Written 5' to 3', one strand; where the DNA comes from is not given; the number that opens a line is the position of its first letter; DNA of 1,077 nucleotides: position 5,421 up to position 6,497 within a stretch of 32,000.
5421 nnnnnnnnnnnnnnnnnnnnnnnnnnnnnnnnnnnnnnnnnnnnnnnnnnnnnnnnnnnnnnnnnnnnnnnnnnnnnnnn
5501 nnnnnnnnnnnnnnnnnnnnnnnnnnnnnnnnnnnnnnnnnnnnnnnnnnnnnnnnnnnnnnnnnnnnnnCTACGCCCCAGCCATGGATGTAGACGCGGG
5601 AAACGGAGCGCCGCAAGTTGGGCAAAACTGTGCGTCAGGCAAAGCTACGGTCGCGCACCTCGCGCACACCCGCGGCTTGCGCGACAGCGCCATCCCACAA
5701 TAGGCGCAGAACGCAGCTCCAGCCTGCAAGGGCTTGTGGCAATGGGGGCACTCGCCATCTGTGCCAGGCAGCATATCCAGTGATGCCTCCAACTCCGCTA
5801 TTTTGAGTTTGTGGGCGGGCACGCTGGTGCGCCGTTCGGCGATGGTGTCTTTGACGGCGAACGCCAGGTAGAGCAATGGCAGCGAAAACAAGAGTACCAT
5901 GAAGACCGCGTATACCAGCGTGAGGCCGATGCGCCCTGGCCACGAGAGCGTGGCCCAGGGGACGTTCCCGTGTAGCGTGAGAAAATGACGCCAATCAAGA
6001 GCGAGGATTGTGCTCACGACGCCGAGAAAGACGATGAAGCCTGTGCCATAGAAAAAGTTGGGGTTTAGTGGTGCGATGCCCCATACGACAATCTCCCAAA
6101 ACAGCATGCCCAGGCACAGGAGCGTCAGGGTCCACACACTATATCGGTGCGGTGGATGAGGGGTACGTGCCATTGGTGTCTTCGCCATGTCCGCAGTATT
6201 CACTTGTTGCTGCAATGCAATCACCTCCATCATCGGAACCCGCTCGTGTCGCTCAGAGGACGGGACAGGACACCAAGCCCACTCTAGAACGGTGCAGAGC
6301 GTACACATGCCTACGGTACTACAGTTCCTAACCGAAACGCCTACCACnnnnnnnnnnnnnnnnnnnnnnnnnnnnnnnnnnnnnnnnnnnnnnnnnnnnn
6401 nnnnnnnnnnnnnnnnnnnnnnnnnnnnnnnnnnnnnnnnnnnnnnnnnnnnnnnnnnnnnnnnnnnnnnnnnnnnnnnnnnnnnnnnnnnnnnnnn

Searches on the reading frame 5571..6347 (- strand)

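Call 98: search_protein_families(library=pfam, proteins=[window:5571-6347:-], max_evalue=0.001)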
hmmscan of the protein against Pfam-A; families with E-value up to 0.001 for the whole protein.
window:5571-6347:- (258 aa): 6 families
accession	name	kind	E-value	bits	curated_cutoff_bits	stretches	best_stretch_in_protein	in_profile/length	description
PF13240.11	Zn_Ribbon_1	-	2.4e-11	43.5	25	2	200-220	2-22/23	zinc-ribbon domain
PF12773.13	DZR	-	1.1e-09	38.8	27.3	1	200-246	1-45/45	Double zinc ribbon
PF13248.11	Zn_ribbon_3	-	3.7e-09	36.2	27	1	199-219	4-24/26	zinc-ribbon domain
PF17032.10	Zn_ribbon_15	-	4.1e-06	27.9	28.9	0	224-246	51-73/73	zinc-ribbon family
PF24460.1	DUF7575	-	1.8e-05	24.4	28.5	1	199-220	5-26/28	Domain of unknown function (DUF7575)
PF18912.6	DZR_2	-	4.8e-05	23.6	27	0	199-245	9-55/56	Double zinc ribbon domain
